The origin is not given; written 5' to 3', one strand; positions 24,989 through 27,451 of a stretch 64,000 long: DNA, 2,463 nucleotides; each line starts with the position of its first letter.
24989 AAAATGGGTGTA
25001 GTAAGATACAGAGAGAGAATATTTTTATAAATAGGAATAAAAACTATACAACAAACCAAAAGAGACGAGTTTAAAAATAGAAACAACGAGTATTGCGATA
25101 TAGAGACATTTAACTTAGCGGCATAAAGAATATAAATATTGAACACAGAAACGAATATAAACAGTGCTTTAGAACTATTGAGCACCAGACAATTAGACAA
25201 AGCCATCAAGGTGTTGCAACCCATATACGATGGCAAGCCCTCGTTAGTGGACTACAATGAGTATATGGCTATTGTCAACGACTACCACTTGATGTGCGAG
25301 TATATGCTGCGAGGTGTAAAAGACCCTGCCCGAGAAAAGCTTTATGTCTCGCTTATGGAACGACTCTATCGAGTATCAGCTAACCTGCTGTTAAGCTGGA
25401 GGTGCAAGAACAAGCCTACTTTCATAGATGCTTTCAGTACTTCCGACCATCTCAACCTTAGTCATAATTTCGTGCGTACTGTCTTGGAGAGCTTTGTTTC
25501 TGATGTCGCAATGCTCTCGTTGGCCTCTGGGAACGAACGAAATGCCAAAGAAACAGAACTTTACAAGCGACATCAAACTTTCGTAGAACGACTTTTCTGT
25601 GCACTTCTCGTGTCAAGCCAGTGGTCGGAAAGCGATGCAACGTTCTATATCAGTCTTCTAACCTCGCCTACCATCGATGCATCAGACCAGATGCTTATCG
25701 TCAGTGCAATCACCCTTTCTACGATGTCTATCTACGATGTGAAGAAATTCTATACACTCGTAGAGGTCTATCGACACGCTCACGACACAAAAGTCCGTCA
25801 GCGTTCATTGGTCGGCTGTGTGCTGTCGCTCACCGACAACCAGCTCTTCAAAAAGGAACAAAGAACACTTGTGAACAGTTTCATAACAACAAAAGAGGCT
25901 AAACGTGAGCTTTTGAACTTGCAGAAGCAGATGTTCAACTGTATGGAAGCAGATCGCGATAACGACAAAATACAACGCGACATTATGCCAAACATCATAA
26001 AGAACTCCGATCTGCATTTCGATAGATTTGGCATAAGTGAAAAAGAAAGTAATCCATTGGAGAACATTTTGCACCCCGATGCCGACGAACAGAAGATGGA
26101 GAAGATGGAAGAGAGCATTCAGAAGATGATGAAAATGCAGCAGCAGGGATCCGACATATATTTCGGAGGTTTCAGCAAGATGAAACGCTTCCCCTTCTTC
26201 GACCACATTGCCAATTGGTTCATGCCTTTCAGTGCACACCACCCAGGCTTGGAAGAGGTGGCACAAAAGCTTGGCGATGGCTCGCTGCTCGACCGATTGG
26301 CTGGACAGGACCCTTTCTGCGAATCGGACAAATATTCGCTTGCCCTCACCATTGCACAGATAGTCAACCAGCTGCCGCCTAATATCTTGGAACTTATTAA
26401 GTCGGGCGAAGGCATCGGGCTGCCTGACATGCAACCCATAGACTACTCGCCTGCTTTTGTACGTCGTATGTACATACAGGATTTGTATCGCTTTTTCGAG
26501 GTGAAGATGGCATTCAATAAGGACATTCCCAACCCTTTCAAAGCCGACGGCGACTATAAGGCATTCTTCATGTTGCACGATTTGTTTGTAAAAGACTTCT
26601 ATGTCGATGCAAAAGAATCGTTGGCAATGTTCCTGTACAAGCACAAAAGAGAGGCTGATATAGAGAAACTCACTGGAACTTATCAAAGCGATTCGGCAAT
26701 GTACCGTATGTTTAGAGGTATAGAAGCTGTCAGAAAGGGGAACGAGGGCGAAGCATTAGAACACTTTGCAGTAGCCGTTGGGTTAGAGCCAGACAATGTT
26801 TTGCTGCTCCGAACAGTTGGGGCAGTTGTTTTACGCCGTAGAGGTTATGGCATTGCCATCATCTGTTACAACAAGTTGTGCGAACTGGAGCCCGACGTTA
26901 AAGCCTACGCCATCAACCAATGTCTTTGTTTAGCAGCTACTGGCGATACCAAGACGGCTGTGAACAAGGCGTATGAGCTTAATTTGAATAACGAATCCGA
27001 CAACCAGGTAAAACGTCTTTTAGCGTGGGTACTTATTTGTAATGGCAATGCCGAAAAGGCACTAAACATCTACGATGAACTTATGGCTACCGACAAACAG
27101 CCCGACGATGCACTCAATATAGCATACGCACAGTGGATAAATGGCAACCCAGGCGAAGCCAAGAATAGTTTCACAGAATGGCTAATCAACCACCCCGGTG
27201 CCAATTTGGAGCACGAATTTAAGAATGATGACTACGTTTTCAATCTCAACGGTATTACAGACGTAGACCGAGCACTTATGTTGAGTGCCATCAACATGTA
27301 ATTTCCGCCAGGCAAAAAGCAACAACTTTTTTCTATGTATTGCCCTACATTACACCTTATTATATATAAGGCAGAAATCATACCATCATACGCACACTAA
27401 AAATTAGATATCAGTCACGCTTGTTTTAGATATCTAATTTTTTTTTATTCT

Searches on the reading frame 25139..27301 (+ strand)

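Call 59: search_protein_families(library=pfam, proteins=[window:25139-27301:+], max_evalue=0.001)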
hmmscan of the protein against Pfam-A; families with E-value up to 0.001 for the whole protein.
window:25139-27301:+ (720 aa): 2 families
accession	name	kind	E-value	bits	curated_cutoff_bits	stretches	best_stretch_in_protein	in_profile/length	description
PF07719.23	TPR_2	-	6.6e-06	26.3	27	0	627-652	6-31/34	Tetratricopeptide repeat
PF13428.12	TPR_14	-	9.6e-06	26.3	23.5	0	626-665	5-43/44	Tetratricopeptide repeat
